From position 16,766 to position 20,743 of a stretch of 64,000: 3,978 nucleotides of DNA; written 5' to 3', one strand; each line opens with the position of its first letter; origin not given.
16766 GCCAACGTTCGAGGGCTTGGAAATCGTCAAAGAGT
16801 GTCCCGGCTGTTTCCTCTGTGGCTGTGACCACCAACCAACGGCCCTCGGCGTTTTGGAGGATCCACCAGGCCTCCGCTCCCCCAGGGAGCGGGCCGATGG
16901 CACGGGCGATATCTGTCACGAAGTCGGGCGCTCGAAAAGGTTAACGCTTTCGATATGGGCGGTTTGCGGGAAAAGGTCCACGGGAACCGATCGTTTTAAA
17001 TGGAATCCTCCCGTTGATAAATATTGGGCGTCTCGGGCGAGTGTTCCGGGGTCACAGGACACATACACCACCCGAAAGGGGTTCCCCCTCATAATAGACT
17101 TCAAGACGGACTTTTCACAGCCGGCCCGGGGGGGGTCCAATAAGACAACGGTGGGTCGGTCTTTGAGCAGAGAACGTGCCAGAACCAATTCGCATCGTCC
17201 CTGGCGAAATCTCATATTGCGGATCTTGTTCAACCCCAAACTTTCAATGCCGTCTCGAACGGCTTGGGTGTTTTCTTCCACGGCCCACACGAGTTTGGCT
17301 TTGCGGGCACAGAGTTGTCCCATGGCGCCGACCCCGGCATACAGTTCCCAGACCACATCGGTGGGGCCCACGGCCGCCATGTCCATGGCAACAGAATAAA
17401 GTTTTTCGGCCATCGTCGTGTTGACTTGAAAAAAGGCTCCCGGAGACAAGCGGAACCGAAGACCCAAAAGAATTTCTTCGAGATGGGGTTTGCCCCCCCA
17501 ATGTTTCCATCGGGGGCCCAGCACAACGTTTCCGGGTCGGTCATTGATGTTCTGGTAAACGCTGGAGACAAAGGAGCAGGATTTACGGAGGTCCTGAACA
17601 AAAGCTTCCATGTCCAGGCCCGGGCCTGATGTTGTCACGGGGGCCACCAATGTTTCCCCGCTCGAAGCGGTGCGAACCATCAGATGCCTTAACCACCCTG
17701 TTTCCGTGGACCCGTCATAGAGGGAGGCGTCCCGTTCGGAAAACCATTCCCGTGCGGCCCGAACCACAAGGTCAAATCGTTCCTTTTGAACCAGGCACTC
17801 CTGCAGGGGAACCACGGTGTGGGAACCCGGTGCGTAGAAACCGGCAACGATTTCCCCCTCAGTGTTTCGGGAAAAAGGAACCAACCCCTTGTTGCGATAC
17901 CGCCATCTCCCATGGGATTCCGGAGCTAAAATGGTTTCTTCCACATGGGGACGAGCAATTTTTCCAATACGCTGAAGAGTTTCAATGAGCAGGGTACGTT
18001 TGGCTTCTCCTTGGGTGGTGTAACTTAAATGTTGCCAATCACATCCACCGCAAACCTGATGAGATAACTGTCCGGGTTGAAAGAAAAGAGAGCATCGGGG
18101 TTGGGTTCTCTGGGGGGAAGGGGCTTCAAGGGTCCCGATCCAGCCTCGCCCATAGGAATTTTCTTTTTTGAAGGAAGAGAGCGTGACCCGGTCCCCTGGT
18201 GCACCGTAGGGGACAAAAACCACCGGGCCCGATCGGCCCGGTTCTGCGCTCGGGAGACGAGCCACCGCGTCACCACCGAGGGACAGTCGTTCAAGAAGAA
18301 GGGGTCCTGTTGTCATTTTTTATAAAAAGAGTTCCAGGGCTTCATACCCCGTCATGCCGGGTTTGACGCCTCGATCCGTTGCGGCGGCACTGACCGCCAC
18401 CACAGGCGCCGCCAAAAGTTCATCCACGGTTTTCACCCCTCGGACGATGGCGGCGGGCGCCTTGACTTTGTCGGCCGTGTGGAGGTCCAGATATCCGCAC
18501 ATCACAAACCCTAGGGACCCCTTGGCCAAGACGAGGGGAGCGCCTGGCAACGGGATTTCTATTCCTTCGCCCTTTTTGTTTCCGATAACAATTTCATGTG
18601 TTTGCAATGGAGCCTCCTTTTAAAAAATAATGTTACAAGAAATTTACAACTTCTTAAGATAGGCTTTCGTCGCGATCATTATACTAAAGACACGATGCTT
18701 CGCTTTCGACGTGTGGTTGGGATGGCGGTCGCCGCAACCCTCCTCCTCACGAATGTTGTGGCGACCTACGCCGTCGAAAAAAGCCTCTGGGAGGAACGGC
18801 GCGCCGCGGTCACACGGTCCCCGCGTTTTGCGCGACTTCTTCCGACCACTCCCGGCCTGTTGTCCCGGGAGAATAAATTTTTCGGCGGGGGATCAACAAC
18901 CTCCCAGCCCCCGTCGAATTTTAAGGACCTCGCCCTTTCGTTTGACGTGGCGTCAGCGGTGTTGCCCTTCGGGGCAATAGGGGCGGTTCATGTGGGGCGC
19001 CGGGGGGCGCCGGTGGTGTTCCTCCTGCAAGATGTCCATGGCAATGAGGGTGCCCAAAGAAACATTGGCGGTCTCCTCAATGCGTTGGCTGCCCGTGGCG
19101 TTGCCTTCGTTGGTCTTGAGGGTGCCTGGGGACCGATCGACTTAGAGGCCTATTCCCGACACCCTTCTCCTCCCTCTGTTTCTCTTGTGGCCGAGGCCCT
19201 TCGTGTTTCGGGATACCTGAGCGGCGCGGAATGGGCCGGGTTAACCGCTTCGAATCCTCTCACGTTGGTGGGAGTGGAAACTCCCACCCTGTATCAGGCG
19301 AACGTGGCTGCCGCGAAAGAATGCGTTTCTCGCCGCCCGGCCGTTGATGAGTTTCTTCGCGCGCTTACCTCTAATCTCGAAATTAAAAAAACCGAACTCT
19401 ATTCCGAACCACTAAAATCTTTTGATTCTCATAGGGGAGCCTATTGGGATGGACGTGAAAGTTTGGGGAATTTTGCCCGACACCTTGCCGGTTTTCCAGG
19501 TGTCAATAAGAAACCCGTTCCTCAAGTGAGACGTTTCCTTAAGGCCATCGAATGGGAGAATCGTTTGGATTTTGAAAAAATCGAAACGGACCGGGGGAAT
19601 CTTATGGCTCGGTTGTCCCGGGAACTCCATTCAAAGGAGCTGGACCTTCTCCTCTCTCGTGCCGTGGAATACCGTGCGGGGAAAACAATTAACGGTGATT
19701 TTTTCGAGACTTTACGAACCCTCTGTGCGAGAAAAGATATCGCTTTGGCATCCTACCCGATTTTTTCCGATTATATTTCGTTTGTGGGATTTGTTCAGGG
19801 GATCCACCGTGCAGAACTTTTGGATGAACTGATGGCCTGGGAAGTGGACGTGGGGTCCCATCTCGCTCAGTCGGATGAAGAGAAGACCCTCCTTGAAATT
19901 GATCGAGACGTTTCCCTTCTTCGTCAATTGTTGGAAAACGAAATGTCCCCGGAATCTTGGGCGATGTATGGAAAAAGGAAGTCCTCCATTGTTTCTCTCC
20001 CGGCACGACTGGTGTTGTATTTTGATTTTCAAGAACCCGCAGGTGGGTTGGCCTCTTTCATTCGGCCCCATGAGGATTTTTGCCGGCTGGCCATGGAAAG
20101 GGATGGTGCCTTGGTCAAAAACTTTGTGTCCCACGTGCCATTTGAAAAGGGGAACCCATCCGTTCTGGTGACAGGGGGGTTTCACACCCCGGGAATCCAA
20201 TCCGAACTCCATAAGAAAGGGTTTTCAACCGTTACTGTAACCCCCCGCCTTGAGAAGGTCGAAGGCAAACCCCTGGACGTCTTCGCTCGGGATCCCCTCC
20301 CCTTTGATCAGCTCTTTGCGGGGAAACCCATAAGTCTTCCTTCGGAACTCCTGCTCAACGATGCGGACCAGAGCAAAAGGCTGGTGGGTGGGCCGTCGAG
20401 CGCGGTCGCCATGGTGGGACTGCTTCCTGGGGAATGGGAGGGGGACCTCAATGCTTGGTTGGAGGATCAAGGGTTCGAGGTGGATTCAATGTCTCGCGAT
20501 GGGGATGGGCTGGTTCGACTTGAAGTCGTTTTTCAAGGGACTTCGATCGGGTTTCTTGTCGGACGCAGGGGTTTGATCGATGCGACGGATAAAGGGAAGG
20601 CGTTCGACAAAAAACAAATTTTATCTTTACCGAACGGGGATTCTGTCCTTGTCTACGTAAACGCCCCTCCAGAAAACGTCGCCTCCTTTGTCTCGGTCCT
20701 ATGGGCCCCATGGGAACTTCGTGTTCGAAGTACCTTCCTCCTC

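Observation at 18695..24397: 1,900-aa membrane-anchored orphan protein, the least explainable gene in the window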

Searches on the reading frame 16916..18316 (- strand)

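Call 12: search_protein_families(library=pfam, proteins=[window:16916-18316:-], max_evalue=0.001)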
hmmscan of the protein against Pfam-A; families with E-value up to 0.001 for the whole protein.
window:16916-18316:- (466 aa): 1 family
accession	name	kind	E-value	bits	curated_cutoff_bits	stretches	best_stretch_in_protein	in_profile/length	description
PF05958.17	tRNA_U5-meth_tr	-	4.2e-15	56.1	23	1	287-462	171-355/357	tRNA (Uracil-5-)-methyltransferase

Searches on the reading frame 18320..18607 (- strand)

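Call 12: search_protein_families(library=pfam, proteins=[window:18320-18607:-], max_evalue=0.001)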
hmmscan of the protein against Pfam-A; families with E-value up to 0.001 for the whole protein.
window:18320-18607:- (95 aa): 1 family
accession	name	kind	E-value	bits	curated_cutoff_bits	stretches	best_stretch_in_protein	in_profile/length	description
PF08827.16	DUF1805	-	9.9e-22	77.4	29.5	1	36-92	1-62/64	Domain of unknown function (DUF1805)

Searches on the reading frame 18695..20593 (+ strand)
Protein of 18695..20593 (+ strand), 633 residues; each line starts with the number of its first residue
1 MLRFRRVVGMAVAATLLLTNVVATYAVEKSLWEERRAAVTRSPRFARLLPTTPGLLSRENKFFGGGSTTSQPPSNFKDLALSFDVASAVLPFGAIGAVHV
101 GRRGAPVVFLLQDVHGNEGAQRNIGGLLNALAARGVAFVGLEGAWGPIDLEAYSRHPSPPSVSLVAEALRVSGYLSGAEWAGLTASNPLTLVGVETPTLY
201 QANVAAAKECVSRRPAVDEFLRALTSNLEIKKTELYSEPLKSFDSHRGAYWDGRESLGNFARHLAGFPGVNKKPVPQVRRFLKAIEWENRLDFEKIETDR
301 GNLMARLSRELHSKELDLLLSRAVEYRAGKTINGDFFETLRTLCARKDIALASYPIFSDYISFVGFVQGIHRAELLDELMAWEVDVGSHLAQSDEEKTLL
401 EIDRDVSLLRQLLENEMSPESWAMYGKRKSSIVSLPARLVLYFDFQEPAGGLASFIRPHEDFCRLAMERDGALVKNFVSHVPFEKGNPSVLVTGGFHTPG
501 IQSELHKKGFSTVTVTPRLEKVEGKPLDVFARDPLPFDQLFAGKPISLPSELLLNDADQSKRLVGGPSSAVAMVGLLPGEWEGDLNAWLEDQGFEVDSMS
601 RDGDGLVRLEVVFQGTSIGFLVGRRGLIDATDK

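Call 35: predict_structure(alignment_id=A1)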
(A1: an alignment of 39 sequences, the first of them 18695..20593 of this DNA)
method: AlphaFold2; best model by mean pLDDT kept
length: 633 residues; sequences in the alignment: 39
mean_pLDDT: 78.2   pTM: 0.72
mean pLDDT of the five models: 78.2, 76.1, 75.5, 75.0, 74.8
residues with pLDDT >= 90: 349; 70-90: 109; 50-70: 26; < 50: 149
segments of 3 or more residues with pLDDT < 50: 26-32, 41-75, 525-586, 592-606, 608-610, 612-633
pLDDT, mean of each block of 10 residues (from residue 1): 82 79 51 51 40 40 39 57 87 88 93 92 97 96 96 92 97 96 96 98 96 95 95 97 95 88 89 88 92 92 96 95 81 85 96 96 87 87 95 97 96 92 95 95 89 95 97 97 86 94 96 91 47 39 28 28 28 27 44 46 45 43 33 28
secondary structure, 60 per line:
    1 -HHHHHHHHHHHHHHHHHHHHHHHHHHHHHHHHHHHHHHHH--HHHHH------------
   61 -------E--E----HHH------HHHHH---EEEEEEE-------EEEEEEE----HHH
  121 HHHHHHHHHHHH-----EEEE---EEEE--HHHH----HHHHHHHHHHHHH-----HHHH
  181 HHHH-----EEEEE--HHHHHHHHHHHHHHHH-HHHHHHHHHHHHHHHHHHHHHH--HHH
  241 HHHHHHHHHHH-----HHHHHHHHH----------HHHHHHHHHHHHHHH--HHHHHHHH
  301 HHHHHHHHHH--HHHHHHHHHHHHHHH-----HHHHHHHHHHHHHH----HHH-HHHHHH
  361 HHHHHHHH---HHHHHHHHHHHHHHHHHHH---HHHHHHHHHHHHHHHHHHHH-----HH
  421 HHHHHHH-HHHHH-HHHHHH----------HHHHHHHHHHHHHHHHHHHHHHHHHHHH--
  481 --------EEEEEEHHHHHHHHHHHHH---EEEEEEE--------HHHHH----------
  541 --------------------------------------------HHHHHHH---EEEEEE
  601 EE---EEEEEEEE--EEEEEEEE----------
elements in order: H2-41 H44-48 H85-89 E93-99 E107-113 H118-132 E138-141 E145-148 H151-154 H159-171 H177-184 E190-194 H197-212 H214-235 H238-251 H257-265 H276-290 H293-310 H313-327 H333-346 H355-368 H372-390 H394-413 H419-427 H429-433 H435-440 H451-478 E489-494 H495-507 E511-517 H526-530 H585-591 E595-602 E606-613 E616-623

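Call 38: fold_search(model_id=the predicted structure, library=pdb)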
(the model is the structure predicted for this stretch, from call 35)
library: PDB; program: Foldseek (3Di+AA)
matches with E <= 10: 117; with E <= 0.001: 0
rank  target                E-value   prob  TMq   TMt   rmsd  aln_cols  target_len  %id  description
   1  6xcq                  8.0e-01  0.18  0.14  0.21  23.9       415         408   12  Erythromycin esterase EreC, mutant H289N in its closed conformation (released 2021-02-17)
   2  8wfd_C                8.0e-01  0.04  0.10  0.11  24.7       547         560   11  The cryo-EM structure of TdpAB in complex with AMPPNP and DNA (released 2025-01-22)
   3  6xcs_A                8.8e-01  0.20  0.14  0.21  23.7       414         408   11  Erythromycin esterase mutant EreC H289N in its open conformation (released 2021-02-17)
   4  5xg2                  8.8e-01  0.05  0.07  0.13  31.3       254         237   18  Crystal structure of a coiled-coil segment (residues 345-468 and 694-814) of Pyrococcus yayanosii Smc (released 2017-06-07)
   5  7wgu_A                9.6e-01  0.04  0.07  0.12  24.2       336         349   14  Crystal structure of metal-binding protein EfeO from Escherichia coli (released 2022-12-14)
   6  7n6g_3P               1.1e+00  0.04  0.06  0.10  34.6       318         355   12  C1 of central pair (released 2022-05-18)
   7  9e9r                  1.2e+00  0.02  0.06  0.02  46.2       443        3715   11  The Structure of ApoB100 from Human Low-Density Lipoprotein (released 2024-12-18)
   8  7n6g_3M               1.3e+00  0.03  0.06  0.09  31.0       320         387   12  C1 of central pair (released 2022-05-18)
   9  7sqc_1K               1.5e+00  0.04  0.08  0.13  49.1       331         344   14  Ciliary C1 central pair apparatus isolated from Chlamydomonas reinhardtii (released 2022-04-13)
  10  6h2f_J                1.6e+00  0.03  0.07  0.11  30.3       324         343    9  Structure of the pre-pore AhlB of the tripartite alpha-pore forming toxin, AHL, from Aeromonas hydrophila. (released 2019-07-10)
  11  7n6g_3V               1.6e+00  0.02  0.06  0.08  32.9       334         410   11  C1 of central pair (released 2022-05-18)
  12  9ya0_AA               1.6e+00  0.02  0.07  0.06  27.4       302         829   13  Cryo-EM structure of pre-conoid ring 2 (PCR P2 ring)from Toxoplasma gondii (released 2025-11-19)
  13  6h2d_S                1.7e+00  0.07  0.09  0.18  18.7       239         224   12  Structure of the soluble AhlC of the tripartite alpha-pore forming toxin, AHL, from Aeromonas hydrophila. (released 2019-07-10)
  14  5t09                  1.8e+00  0.30  0.11  0.27   8.6       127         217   17  The structure of the type III effector HopBA1 (released 2017-02-01)
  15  9e5c_5i               1.9e+00  0.01  0.06  0.01  71.2       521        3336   12  Cryo-EM structure of 96 nm repeat of microtubule doublet from T. brucei flagellum (released 2025-03-12)
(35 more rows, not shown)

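Call 41: find_related_loci(query=window:18695-20593:+, collection=genome_contigs, flank=10000)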
Query window:18695-20593:+ (633 aa) in genome_contigs; peptide patterns used: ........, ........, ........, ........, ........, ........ (x = any residue, [..] = any of these).
81 stretches matched a pattern, but none encodes a relative of the query by tblastn (E <= 1e-3).

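Call 45: find_related_loci(query=A3, collection=genome_contigs, flank=10000)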
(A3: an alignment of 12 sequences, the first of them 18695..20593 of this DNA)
Query A3 (633 aa) in genome_contigs; peptide patterns used: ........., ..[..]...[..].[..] (x = any residue, [..] = any of these).
15 stretches matched a pattern; 5 encode a relative of the query (tblastn E <= 1e-3); 4 distinct loci.
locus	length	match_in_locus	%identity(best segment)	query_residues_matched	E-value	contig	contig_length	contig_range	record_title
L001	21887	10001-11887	57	1-630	0e+0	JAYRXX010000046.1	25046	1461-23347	MAG: Elusimicrobiota bacterium isolate EBPR_ori4bin.9 k141_131568, whole genome shotgun sequence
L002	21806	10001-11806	56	1-611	0e+0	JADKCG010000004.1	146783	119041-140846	MAG: Elusimicrobia bacterium isolate OdNE_18-Q3-R46-58_BATAC.493 tig00009078-10-1455300, whole genome shotgun sequence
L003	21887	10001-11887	59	1-630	0e+0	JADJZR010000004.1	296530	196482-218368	MAG: Elusimicrobia bacterium isolate Lyne_18-Q3-R50-59_MAXAC.215 tig00008281-10-2956000, whole genome shotgun sequence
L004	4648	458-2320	42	5-611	4e-141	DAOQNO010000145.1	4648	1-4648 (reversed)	MAG TPA_asm: Elusimicrobiota bacterium isolate AMR_MDS_0494 NODE_11394_length_4648_cov_4.340736, whole genome shotgun se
